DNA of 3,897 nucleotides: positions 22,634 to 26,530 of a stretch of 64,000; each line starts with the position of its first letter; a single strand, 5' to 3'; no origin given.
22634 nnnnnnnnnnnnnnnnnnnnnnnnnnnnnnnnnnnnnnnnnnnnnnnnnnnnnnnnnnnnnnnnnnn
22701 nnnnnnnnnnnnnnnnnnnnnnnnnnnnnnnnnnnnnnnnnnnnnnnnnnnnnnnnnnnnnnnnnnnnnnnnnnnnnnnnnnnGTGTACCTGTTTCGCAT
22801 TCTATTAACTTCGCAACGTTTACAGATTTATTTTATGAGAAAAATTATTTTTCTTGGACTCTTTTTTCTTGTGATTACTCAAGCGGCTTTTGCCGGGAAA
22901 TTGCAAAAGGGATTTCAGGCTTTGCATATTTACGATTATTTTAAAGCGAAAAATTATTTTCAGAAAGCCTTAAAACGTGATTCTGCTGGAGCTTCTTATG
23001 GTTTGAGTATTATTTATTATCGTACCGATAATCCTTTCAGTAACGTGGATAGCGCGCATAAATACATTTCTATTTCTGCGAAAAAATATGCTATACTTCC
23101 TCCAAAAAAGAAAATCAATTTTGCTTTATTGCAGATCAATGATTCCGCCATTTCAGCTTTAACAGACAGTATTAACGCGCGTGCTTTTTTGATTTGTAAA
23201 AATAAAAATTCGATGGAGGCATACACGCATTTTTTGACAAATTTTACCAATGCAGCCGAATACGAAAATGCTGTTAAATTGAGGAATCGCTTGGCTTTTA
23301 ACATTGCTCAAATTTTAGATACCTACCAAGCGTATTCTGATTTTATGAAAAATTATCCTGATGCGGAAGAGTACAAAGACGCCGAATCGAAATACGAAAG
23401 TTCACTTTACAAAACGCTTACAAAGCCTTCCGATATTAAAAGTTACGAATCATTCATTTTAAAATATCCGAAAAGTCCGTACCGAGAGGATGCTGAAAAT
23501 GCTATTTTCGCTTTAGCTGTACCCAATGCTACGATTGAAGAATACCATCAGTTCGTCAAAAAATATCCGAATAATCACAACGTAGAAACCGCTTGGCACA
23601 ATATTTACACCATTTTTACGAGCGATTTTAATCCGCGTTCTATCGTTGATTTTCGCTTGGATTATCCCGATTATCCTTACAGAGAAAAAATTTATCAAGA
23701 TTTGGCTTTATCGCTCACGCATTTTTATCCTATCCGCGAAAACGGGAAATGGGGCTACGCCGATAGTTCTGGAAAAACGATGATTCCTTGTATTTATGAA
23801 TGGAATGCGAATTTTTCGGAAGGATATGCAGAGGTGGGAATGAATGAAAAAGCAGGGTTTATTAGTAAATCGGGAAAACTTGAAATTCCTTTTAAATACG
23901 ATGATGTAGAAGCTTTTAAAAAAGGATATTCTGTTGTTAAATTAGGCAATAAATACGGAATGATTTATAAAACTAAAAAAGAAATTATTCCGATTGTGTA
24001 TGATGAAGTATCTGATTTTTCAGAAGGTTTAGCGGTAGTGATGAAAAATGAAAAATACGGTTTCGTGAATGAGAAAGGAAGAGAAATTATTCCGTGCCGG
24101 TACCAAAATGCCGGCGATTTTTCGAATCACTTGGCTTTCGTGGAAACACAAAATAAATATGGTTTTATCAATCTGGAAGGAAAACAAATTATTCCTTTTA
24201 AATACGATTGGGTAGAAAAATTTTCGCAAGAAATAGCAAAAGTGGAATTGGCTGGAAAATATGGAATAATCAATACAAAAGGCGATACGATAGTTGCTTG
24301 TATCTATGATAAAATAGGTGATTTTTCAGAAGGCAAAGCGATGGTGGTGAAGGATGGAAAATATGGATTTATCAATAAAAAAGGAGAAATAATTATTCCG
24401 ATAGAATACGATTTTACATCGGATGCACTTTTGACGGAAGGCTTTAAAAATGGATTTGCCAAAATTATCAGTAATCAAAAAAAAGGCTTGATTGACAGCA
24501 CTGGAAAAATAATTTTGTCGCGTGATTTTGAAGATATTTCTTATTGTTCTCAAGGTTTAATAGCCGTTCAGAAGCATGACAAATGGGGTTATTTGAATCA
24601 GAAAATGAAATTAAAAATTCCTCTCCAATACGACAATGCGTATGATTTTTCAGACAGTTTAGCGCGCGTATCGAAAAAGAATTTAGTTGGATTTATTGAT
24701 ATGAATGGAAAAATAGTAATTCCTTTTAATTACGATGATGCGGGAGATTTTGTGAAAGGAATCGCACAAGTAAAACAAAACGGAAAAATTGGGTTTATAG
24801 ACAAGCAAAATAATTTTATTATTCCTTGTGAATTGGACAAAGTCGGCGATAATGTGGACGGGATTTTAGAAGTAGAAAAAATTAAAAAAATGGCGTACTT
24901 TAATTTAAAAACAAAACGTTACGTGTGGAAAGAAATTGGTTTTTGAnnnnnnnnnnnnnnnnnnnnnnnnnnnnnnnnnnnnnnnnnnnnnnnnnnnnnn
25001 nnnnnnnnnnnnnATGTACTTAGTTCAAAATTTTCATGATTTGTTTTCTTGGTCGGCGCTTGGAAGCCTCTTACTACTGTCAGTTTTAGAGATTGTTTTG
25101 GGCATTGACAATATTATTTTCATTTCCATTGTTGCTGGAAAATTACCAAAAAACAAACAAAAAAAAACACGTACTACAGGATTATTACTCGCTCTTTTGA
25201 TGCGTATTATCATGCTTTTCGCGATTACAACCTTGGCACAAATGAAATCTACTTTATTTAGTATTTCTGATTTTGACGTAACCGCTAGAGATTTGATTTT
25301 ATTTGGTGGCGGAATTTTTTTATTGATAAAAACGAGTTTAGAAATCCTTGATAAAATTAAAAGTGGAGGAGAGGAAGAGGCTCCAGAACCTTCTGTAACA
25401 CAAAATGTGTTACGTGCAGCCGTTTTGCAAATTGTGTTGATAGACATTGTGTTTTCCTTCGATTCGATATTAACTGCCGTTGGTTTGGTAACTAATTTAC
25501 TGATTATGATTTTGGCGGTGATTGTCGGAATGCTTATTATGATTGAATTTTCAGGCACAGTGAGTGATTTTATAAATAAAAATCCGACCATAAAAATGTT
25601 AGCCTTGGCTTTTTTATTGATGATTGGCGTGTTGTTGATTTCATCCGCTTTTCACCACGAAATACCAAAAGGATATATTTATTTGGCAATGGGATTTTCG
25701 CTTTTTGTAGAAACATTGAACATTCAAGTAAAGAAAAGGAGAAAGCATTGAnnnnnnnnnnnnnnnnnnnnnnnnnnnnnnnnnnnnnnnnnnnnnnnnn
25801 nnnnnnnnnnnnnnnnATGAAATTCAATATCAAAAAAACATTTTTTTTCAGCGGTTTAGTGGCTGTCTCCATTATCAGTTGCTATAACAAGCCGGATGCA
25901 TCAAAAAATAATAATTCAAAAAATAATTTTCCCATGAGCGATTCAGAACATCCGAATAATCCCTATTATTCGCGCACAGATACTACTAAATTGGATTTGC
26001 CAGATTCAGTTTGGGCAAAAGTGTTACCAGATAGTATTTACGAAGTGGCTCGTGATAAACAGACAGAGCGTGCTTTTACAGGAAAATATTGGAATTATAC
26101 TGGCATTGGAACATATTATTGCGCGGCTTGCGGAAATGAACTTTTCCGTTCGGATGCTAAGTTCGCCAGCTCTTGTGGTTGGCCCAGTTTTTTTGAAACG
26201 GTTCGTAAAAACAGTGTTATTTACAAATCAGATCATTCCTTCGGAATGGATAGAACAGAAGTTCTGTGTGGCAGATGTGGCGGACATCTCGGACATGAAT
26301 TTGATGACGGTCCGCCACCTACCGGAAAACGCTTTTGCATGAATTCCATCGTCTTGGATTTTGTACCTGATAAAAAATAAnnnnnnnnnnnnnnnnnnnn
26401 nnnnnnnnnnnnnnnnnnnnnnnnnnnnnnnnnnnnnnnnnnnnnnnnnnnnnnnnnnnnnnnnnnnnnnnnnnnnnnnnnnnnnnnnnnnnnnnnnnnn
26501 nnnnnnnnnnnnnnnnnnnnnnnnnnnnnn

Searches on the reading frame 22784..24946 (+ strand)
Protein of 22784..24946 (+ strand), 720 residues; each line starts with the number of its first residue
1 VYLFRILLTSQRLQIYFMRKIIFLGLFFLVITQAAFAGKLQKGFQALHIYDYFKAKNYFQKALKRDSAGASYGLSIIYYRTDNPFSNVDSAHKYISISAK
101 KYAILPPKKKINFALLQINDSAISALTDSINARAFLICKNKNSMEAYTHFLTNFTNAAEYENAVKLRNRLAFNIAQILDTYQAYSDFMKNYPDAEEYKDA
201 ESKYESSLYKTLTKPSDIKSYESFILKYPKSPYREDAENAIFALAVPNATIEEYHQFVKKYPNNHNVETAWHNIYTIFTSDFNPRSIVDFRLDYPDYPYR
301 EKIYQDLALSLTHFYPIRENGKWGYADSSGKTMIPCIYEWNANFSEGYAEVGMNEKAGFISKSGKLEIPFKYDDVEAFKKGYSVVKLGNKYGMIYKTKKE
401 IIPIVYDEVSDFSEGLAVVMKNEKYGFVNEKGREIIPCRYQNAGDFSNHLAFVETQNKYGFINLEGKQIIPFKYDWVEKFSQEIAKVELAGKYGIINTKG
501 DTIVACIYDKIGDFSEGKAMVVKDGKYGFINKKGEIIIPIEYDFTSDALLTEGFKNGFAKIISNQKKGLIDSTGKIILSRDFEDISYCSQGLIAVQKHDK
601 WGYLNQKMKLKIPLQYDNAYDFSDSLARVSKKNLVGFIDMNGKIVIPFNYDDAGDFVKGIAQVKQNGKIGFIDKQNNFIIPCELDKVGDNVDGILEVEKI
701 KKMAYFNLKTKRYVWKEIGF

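Call 80: search_protein_families(library=pfam, proteins=[window:22784-24946:+], max_evalue=0.00001)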
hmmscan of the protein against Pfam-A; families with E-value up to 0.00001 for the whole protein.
window:22784-24946:+ (720 aa): 1 family
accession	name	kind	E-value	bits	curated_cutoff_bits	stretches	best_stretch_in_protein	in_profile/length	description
PF14903.11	WG_beta_rep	-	4e-107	350.2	25.6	8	493-527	1-35/35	WG containing repeat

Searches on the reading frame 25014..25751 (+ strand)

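Call 80: search_protein_families(library=pfam, proteins=[window:25014-25751:+], max_evalue=0.00001)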
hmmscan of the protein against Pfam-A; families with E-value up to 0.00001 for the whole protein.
window:25014-25751:+ (245 aa): 1 family
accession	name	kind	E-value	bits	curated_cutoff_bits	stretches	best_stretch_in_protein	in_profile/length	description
PF03741.22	TerC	-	1.8e-43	148.8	27.8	1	22-210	3-176/178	Integral membrane protein TerC family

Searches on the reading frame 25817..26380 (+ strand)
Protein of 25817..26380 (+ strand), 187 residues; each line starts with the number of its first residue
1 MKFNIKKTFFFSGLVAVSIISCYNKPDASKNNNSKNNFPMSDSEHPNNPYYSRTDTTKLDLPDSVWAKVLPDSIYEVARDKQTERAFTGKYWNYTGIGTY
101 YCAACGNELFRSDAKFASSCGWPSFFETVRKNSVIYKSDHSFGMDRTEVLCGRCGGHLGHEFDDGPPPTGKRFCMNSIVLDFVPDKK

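Call 80: search_protein_families(library=pfam, proteins=[window:25817-26380:+], max_evalue=0.00001)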
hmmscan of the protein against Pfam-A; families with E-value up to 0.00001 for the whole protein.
window:25817-26380:+ (187 aa): 1 family
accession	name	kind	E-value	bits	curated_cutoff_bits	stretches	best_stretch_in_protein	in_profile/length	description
PF01641.26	SelR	-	1e-45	154.9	24.9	1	73-184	4-116/116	SelR domain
